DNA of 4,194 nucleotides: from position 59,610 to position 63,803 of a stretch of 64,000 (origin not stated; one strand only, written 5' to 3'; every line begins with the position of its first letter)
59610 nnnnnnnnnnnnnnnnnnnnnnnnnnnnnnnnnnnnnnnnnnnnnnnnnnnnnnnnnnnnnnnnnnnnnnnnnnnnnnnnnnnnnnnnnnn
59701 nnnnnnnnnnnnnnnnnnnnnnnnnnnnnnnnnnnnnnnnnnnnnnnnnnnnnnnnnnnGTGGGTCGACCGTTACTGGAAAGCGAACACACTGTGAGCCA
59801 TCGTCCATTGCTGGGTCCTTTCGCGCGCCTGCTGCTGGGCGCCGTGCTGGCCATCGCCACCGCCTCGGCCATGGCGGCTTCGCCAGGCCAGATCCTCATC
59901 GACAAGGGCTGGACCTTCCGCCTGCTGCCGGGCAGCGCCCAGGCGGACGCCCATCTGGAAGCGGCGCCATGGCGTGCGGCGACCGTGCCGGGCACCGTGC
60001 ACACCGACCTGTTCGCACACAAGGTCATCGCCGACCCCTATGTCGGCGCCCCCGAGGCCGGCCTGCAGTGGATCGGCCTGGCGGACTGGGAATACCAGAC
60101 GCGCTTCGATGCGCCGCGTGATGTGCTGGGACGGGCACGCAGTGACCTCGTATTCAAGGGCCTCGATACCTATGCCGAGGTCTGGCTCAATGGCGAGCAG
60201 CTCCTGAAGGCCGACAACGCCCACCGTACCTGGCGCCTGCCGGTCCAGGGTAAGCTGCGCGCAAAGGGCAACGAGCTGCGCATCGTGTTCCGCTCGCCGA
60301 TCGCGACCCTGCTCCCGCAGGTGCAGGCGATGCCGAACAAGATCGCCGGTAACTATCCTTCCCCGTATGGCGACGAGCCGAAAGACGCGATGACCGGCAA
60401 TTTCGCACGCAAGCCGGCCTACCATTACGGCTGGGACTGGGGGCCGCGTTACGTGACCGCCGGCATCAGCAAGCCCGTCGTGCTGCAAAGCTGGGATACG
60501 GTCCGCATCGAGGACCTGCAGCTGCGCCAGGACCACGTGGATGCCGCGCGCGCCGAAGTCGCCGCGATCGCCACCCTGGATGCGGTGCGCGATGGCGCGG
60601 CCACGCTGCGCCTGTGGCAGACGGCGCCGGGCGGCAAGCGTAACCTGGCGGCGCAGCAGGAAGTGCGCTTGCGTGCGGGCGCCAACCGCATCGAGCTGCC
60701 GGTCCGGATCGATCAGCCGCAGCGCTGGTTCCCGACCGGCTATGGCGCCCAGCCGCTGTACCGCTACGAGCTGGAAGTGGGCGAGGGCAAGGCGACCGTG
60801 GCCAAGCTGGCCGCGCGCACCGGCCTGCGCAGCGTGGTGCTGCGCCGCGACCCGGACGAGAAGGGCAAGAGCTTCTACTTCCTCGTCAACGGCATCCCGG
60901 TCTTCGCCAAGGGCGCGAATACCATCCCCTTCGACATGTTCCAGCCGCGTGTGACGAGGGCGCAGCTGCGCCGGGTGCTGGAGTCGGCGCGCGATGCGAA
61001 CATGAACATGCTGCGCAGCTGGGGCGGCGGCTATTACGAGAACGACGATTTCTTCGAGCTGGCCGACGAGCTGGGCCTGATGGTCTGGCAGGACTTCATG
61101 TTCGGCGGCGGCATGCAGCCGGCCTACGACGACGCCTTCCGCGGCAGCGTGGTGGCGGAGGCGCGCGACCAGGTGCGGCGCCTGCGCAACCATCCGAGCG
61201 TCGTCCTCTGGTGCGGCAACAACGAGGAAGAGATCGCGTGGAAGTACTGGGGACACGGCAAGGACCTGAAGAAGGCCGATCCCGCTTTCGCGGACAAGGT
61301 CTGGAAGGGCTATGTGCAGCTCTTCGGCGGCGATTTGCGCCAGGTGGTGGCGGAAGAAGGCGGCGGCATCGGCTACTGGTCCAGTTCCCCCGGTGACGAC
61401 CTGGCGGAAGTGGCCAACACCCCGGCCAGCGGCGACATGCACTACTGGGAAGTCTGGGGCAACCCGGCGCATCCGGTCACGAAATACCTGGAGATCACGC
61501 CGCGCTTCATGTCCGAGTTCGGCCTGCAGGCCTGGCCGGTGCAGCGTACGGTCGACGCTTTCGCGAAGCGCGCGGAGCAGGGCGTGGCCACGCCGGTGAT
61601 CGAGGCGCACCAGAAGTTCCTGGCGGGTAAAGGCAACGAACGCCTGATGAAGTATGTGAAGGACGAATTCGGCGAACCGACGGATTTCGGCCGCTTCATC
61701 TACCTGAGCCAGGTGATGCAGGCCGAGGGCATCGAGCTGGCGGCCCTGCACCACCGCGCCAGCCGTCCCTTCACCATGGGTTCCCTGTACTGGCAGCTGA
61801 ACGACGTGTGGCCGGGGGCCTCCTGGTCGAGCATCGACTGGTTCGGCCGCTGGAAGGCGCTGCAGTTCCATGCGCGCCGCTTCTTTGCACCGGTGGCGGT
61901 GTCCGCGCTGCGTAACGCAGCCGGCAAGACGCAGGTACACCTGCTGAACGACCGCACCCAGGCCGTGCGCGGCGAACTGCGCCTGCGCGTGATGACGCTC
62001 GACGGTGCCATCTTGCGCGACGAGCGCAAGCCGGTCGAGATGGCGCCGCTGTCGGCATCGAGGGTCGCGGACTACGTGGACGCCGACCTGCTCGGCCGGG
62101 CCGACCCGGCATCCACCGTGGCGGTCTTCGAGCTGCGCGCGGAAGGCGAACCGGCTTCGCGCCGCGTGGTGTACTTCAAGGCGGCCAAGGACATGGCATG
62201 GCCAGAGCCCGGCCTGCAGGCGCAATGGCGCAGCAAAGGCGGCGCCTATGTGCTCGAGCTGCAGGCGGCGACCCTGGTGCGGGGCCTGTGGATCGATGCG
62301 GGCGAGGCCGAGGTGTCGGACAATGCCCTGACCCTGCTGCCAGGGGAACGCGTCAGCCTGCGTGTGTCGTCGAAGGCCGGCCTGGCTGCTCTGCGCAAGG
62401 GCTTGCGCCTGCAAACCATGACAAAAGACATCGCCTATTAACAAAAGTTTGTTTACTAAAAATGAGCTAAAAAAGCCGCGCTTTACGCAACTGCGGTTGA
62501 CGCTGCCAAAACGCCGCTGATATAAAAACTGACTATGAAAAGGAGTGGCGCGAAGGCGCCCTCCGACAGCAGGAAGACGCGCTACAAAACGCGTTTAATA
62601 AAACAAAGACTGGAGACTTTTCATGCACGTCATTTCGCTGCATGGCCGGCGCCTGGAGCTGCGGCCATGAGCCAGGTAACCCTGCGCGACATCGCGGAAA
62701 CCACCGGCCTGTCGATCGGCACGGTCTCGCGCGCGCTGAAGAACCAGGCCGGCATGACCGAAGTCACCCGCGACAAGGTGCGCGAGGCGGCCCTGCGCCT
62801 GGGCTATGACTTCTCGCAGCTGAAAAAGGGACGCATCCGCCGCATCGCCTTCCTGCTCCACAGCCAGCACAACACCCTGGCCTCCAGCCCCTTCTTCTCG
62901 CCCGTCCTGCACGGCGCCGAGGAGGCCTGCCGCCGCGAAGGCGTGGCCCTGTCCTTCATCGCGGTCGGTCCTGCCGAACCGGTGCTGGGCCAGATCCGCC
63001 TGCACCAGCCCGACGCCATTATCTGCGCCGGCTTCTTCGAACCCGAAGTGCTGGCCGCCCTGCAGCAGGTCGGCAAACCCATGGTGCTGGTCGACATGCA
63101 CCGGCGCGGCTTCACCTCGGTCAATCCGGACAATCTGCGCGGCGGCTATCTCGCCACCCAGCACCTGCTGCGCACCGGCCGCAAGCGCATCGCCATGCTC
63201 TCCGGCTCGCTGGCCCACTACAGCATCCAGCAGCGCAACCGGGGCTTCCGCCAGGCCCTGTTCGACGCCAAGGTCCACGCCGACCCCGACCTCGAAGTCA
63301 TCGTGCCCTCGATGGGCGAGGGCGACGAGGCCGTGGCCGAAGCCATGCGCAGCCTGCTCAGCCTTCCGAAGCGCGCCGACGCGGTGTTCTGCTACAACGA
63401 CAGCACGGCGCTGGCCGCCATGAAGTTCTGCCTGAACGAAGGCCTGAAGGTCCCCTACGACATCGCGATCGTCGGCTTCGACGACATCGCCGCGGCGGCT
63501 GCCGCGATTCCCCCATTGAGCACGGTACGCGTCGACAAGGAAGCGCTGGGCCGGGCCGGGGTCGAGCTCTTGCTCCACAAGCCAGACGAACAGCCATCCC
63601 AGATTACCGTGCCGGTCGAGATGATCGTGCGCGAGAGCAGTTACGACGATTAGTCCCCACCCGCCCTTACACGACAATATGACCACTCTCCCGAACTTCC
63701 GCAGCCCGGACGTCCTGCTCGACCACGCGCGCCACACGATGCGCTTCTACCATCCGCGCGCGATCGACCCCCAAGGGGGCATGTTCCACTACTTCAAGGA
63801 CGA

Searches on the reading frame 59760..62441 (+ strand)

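Call 41: search_protein_families(library=pfam, proteins=[window:59760-62441:+], max_evalue=0.00001)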
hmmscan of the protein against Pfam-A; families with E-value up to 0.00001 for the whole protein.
window:59760-62441:+ (893 aa): 5 families
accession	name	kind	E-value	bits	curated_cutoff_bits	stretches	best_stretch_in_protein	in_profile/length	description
PF22666.2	Glyco_hydro_2_N2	-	2.1e-52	178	27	1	63-238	10-167/167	Glycosyl hydrolase 2 galactose-binding domain-like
PF17786.7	Mannosidase_ig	-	2e-17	63.9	23.4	1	723-811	2-91/91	Mannosidase Ig/CBM-like domain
PF17753.7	Ig_mannosidase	-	8.5e-11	41.8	22.6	1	815-888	2-79/81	Ig-fold domain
PF00703.27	Glyco_hydro_2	-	8.9e-08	33.3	23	1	248-357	1-109/109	Glycosyl hydrolases family 2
PF02836.23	Glyco_hydro_2_C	-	3.1e-06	27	21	1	373-503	7-142/302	Glycosyl hydrolases family 2, TIM barrel domain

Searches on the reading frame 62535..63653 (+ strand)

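Call 41: search_protein_families(library=pfam, proteins=[window:62535-63653:+], max_evalue=0.00001)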
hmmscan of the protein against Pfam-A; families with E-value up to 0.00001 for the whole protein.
window:62535-63653:+ (372 aa): 4 families
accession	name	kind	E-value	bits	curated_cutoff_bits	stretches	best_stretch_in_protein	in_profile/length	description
PF13377.12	Peripla_BP_3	-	9.4e-33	114.1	26.5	1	209-369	2-167/167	Periplasmic binding protein-like domain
PF00532.27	Peripla_BP_1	-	1.3e-23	84.3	22.2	1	117-364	12-278/281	Periplasmic binding proteins and sugar binding domain of LacI family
PF13407.12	Peripla_BP_4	-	1.1e-14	55.1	35.1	1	116-325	8-226/258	Periplasmic binding protein domain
PF00356.27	LacI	-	1.3e-09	38.1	27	1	49-91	1-43/46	Bacterial regulatory proteins, lacI family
